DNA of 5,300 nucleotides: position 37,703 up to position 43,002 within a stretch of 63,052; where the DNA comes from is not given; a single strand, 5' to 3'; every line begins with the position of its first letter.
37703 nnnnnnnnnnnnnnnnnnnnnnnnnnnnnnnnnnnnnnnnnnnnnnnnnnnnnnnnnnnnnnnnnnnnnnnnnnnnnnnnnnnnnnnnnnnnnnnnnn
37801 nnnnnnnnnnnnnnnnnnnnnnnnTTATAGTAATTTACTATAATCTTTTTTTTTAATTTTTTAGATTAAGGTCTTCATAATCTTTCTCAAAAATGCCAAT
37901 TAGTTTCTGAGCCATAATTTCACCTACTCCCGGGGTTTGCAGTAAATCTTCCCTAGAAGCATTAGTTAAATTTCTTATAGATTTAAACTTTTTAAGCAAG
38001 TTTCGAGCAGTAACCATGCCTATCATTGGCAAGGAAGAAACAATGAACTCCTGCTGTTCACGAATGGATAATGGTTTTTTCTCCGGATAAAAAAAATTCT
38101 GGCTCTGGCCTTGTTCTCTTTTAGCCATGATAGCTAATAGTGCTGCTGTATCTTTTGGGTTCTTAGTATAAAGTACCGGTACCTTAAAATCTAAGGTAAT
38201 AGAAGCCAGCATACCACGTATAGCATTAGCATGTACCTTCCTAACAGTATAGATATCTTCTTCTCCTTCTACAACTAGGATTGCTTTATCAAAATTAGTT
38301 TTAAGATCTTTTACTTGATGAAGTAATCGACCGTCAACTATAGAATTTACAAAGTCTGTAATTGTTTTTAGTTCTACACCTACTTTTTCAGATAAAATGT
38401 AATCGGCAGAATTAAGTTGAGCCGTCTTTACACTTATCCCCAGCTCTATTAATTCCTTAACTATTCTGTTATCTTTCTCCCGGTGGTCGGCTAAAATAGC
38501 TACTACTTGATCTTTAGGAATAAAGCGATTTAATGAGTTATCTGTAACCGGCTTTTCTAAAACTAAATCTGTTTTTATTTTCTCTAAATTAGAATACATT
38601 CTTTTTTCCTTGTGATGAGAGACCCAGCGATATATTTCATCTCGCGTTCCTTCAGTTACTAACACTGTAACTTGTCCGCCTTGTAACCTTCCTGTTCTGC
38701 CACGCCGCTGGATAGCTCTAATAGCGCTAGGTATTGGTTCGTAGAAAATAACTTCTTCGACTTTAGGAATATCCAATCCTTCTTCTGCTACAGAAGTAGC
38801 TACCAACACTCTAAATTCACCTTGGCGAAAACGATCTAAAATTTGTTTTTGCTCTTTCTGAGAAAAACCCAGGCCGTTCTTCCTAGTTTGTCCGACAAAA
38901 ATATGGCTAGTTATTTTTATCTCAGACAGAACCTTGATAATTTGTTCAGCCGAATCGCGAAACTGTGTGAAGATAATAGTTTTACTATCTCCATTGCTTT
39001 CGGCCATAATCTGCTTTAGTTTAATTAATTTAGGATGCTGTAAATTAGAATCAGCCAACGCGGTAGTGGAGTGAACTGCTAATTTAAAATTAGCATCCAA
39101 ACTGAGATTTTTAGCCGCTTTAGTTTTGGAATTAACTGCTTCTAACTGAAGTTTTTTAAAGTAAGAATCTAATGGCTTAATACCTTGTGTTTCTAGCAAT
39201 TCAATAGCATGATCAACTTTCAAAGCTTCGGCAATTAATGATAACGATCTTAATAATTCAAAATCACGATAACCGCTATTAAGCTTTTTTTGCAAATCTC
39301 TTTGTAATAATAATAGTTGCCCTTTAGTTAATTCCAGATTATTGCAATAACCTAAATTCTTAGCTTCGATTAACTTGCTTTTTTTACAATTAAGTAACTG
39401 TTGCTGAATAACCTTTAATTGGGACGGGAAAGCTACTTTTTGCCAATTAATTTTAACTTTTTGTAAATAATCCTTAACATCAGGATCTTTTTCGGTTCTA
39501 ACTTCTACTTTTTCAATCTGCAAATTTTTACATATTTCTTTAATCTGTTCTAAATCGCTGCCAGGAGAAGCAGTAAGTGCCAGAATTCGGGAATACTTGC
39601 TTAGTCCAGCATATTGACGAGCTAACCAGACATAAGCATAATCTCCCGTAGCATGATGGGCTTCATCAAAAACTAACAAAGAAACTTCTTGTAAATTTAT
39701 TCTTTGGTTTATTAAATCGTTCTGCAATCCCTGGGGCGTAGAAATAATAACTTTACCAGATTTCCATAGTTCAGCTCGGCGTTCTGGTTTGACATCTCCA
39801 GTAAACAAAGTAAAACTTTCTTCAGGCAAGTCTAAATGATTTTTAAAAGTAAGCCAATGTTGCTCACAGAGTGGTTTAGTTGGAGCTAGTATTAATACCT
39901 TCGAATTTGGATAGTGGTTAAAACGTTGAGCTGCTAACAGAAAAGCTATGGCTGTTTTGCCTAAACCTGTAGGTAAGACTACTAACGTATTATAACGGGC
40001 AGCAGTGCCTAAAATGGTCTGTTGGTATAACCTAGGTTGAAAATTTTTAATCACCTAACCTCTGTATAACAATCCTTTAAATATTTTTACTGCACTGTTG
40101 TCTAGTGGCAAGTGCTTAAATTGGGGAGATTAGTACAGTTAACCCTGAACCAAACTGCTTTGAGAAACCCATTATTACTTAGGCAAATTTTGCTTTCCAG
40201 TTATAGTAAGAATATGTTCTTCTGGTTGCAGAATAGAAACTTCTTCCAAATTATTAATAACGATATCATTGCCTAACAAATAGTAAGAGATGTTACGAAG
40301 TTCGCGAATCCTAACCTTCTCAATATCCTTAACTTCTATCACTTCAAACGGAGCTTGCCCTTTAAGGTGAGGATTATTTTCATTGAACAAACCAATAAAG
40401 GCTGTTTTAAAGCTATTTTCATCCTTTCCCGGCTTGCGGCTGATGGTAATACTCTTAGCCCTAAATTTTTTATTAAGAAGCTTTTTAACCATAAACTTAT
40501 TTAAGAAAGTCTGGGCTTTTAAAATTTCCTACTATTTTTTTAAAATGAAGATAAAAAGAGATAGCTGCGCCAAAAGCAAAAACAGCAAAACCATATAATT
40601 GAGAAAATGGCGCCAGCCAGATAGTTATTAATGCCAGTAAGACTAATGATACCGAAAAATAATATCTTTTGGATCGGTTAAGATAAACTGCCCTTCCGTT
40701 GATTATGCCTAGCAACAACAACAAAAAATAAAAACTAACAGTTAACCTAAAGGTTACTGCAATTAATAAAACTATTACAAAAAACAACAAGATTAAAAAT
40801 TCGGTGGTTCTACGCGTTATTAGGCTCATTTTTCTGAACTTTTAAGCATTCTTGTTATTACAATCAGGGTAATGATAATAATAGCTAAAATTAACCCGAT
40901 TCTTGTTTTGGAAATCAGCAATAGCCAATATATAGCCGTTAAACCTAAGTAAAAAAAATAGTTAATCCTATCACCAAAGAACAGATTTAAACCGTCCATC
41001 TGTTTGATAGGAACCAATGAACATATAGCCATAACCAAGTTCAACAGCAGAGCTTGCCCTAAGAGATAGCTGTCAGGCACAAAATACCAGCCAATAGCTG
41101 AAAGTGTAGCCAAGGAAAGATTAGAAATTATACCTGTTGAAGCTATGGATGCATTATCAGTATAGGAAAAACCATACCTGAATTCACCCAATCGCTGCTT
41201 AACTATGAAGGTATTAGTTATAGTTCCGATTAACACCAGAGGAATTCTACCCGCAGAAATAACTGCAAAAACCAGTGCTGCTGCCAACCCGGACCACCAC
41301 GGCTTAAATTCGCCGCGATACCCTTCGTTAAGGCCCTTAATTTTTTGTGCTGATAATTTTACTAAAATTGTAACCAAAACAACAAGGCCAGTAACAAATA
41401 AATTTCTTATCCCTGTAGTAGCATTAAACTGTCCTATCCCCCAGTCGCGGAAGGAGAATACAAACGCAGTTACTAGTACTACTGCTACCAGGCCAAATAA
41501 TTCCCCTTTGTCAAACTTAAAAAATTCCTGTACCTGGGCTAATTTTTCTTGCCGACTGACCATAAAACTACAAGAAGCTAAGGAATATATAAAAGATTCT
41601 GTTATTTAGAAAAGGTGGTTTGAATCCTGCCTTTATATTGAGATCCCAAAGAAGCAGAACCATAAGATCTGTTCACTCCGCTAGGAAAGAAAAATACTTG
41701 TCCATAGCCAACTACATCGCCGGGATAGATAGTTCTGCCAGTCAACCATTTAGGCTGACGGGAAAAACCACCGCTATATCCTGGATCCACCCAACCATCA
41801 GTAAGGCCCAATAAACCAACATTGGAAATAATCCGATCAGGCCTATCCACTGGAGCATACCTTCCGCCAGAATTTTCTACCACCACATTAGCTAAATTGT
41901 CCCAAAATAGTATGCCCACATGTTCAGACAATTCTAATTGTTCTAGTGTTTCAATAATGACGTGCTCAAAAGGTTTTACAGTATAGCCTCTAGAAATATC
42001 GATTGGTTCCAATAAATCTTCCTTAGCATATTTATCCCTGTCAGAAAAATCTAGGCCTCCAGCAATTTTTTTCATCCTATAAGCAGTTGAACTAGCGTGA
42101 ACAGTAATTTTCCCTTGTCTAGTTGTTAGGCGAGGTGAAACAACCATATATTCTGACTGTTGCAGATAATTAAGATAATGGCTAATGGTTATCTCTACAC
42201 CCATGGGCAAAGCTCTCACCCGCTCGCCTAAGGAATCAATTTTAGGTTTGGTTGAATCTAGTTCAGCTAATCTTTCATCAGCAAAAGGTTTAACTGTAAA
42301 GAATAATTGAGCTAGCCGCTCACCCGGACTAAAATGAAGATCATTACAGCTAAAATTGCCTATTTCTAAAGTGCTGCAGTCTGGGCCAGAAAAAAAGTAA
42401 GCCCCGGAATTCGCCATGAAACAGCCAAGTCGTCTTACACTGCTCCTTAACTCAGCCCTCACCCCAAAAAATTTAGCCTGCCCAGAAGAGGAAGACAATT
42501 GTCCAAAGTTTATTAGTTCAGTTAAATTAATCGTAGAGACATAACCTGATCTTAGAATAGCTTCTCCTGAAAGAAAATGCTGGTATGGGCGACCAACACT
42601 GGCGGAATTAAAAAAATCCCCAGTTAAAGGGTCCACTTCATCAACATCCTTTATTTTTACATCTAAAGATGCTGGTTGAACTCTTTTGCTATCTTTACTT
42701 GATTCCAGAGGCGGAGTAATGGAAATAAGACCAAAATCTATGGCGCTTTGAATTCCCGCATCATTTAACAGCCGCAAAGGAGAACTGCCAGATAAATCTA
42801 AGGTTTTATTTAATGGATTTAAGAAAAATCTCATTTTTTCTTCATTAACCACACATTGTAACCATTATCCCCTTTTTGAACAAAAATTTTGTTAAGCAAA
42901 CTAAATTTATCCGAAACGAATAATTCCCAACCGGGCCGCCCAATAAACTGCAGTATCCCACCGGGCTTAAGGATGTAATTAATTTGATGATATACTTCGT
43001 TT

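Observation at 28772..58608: Every tRNA gene in the window is interrupted by multiple introns (nine in four genes)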

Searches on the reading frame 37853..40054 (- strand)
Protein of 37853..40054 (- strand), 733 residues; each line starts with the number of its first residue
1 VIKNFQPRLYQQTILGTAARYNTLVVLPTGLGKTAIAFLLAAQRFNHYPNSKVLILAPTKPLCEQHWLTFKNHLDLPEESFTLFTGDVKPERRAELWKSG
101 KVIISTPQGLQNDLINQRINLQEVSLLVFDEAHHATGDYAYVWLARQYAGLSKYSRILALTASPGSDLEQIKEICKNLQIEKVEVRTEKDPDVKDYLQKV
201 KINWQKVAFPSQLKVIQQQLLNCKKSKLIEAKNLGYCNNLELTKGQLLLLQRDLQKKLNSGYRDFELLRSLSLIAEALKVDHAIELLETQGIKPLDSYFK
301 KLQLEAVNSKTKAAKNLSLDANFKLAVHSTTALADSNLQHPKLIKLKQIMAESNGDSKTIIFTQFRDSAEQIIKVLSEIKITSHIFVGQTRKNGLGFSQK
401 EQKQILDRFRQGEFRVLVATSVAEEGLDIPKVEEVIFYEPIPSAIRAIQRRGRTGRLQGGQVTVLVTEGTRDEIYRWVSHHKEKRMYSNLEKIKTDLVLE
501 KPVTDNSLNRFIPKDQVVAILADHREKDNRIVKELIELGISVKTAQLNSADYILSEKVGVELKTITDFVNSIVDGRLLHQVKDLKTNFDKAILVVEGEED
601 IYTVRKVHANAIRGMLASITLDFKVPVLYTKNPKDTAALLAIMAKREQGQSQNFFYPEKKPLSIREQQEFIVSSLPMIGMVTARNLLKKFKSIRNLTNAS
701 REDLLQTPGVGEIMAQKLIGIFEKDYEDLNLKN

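Call 10: search_protein_families(library=pfam, proteins=[window:37853-40054:-])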
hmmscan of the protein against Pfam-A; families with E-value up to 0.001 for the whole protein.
window:37853-40054:- (733 aa): 10 families
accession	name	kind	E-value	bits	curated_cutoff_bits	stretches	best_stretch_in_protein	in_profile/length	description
PF02732.21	ERCC4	-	1.4e-27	96.7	24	1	523-642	2-139/140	ERCC4 domain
PF00270.35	DEAD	-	6.1e-27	94.8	26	1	11-170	4-166/167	DEAD/DEAH box helicase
PF00271.37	Helicase_C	-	1.7e-25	89.8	23.5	1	342-457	2-109/110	Helicase conserved C-terminal domain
PF04851.21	ResIII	-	3.2e-21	76.4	22.5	1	6-164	3-162/164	Type III restriction enzyme, res subunit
PF21210.2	RNA_helicase_helical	-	1.4e-16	61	27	1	237-327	19-107/108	Putative ATP-dependent RNA helicase, helical bundle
PF12826.13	HHH_2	-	1.4e-11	44.8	27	1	674-725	7-58/64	Helix-hairpin-helix motif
PF14520.12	HHH_5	-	9.3e-09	36.1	27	1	673-719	5-52/57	Helix-hairpin-helix domain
PF00633.29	HHH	-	4.7e-05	23.5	24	1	693-719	2-28/30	Helix-hairpin-helix motif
PF22590.2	Cas3-like_C_2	-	0.00014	22.5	27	1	372-456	18-103/106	CRISPR-associated nuclease/helicase Cas3, C-terminal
PF01367.25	5_3_exonuc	-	0.00062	20.7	40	0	674-701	22-49/97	5'-3' exonuclease, C-terminal SAM fold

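Call 11: find_homologous_proteins(query=window:37853-40054:-)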
Query window:37853-40054:- (733 aa): 7999 proteins with E <= 0.001 among 8000 candidates; the best 120 are listed.
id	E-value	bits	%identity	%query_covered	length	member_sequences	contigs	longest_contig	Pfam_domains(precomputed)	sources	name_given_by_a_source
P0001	0.0e+0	1608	100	100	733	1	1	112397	PF12826.14,PF00270.36,PF14520.13,PF21210.4,PF02732.22,PF00271.38,PF04851.22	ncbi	-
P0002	0.0e+0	1151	70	99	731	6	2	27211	PF12826.14,PF00270.36,PF14520.13,PF21210.4,PF02732.22,PF00271.38,PF22590.3,PF04851.22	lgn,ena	-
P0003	0.0e+0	1139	69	99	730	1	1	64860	PF12826.14,PF00270.36,PF14520.13,PF21210.4,PF02732.22,PF00271.38,PF00633.30,PF04851.22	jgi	jgi:ERCC4-related helicase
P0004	0.0e+0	1130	70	99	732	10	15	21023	PF12826.14,PF00270.36,PF14520.13,PF21210.4,PF02732.22,PF00271.38,PF00633.30,PF04851.22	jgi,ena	-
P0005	0.0e+0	1125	69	99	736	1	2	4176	PF12826.14,PF00270.36,PF14520.13,PF21210.4,PF02732.22,PF00271.38,PF00633.30,PF04851.22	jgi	-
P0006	0.0e+0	1116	68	99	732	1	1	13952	PF12826.14,PF00270.36,PF14520.13,PF21210.4,PF02732.22,PF00271.38,PF04851.22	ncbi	ncbi:MAG: DEAD/DEAH box helicase [Candidatus Woesearchaeota archaeon]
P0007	0.0e+0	1107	66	99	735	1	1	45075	PF12826.14,PF00270.36,PF14520.13,PF21210.4,PF02732.22,PF00271.38,PF00633.30,PF04851.22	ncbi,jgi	-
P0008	0.0e+0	1105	69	99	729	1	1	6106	PF12826.14,PF00270.36,PF14520.13,PF21210.4,PF02732.22,PF00271.38,PF04851.22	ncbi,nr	ncbi:MAG TPA: DEAD/DEAH box helicase [Candidatus Nanoarchaeia archaeon]|nr:DEAD/DEAH box helicase [C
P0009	0.0e+0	1105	69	99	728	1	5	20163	PF12826.14,PF00270.36,PF14520.13,PF21210.4,PF02732.22,PF00271.38,PF04851.22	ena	-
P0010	0.0e+0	1105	68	99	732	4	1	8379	PF12826.14,PF00270.36,PF14520.13,PF21210.4,PF02732.22,PF00271.38,PF00633.30,PF04851.22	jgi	-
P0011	0.0e+0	1105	69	99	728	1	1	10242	PF12826.14,PF00270.36,PF14520.13,PF21210.4,PF02732.22,PF00271.38,PF04851.22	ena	-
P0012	0.0e+0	1104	68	99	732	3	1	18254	PF12826.14,PF00270.36,PF14520.13,PF21210.4,PF02732.22,PF00271.38,PF04851.22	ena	-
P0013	0.0e+0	1098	67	99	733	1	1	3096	PF12826.14,PF00270.36,PF14520.13,PF21210.4,PF02732.22,PF00271.38,PF22590.3,PF00633.30,PF04851.22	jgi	jgi:ERCC4-related helicase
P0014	0.0e+0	1098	67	99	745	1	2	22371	PF12826.14,PF00270.36,PF14520.13,PF21210.4,PF02732.22,PF00271.38,PF00633.30,PF04851.22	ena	-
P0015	0.0e+0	1098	67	99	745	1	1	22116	PF12826.14,PF00270.36,PF14520.13,PF21210.4,PF02732.22,PF00271.38,PF00633.30,PF04851.22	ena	-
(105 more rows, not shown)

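Call 15: find_encoding_contigs(protein=P0003, flank=10000, max_places=2)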
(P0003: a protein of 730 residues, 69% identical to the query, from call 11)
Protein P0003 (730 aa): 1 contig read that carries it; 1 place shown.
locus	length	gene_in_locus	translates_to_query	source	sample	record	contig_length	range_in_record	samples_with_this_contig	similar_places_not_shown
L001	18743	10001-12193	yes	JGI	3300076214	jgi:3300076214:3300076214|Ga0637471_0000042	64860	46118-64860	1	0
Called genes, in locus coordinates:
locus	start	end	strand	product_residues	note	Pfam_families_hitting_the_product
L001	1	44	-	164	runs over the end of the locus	-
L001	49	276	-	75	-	-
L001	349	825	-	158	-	-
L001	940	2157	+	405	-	PF00932:LTD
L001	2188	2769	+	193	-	PF27325:MJ0538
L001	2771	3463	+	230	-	PF04079:SMC_ScpB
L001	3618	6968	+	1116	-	PF00521:DNA_topoisoIV, PF14890:Intein_splicing, PF00521:DNA_topoisoIV, PF03989:DNA_gyraseA_C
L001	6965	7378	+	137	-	-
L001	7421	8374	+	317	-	PF02926:THUMP (weak)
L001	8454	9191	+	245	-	-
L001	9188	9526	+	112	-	-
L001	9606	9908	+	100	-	-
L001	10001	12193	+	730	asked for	PF00270:DEAD, PF04851:ResIII, PF21210:RNA_helicase_helical, PF00271:Helicase_C, PF02732:ERCC4, PF12826:HHH_2, PF14520:HHH_5, PF00633:HHH (faint)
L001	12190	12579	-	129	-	PF07681:DoxX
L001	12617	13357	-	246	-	PF02421:FeoB_N (faint), PF03193:RsgA_GTPase (weak), PF01926:MMR_HSR1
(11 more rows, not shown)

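Call 16: find_encoding_contigs(protein=P0002, flank=10000, max_places=2)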
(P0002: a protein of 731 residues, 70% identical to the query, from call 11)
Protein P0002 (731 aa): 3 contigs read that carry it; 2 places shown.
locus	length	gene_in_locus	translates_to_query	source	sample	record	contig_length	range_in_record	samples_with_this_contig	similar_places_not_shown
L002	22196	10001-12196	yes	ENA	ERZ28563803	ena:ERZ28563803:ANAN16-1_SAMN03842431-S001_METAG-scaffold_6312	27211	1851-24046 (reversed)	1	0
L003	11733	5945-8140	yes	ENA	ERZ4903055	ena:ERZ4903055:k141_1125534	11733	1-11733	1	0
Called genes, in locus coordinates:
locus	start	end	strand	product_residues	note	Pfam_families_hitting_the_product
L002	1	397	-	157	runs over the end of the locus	-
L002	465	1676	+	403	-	PF00932:LTD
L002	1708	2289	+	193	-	PF27325:MJ0538, PF08672:ANAPC2 (faint)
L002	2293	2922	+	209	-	PF04079:SMC_ScpB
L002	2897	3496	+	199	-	PF00561:Abhydrolase_1 (faint), PF06821:Ser_hydrolase, PF10230:LIDHydrolase (faint)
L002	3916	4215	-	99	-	-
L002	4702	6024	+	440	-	PF03989:DNA_gyraseA_C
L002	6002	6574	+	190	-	PF00857:Isochorismatase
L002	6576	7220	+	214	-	PF12146:Hydrolase_4, PF12697:Abhydrolase_6 (weak), PF00561:Abhydrolase_1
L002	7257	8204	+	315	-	PF13649:Methyltransf_25 (faint), PF01170:UPF0020, PF13847:Methyltransf_31 (weak), PF08241:Methyltransf_11 (weak)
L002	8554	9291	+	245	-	-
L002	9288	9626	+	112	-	-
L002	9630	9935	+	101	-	-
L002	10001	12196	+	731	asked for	PF00270:DEAD, PF04851:ResIII, PF22590:Cas3-like_C_2 (faint), PF21210:RNA_helicase_helical, PF00271:Helicase_C, PF02732:ERCC4, PF12826:HHH_2, PF14520:HHH_5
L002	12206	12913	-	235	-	PF02142:MGS (weak), PF01808:AICARFT_IMPCHas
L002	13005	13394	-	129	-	PF07681:DoxX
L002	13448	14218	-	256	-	PF00350:Dynamin_N (faint), PF02421:FeoB_N (faint), PF03193:RsgA_GTPase (weak), PF01926:MMR_HSR1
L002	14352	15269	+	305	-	-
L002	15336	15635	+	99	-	-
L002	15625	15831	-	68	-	-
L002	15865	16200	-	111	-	-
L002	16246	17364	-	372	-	PF00579:tRNA-synt_1b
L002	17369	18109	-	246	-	PF03284:PHZA_PHZB (faint), PF13482:RNase_H_2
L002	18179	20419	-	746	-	-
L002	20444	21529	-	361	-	PF05833:NFACT_N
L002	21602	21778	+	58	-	-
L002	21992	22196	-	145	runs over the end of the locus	-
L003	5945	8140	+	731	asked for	PF00270:DEAD, PF04851:ResIII, PF22590:Cas3-like_C_2 (faint), PF21210:RNA_helicase_helical, PF00271:Helicase_C, PF02732:ERCC4, PF12826:HHH_2, PF14520:HHH_5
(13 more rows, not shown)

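Call 17: find_encoding_contigs(protein=P0001, flank=10000, max_places=2)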
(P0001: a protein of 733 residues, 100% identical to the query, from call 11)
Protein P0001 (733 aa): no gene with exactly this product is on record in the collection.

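Call 53: list_cluster_members(proteins=[P0001])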
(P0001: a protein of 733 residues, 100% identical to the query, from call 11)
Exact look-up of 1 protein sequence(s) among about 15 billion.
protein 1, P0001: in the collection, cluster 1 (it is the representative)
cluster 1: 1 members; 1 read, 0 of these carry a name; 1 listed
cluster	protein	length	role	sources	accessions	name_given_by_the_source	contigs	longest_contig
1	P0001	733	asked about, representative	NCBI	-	-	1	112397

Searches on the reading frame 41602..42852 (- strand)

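Call 59: search_protein_families(library=pfam, proteins=[window:41602-42852:-], max_evalue=0.00001)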
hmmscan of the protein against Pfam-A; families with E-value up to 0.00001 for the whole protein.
window:41602-42852:- (416 aa): 1 family
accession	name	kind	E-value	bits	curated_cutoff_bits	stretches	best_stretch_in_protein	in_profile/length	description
PF22769.1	DCD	-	5e-10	40.1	27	0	132-185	96-150/153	dCTP deaminase-like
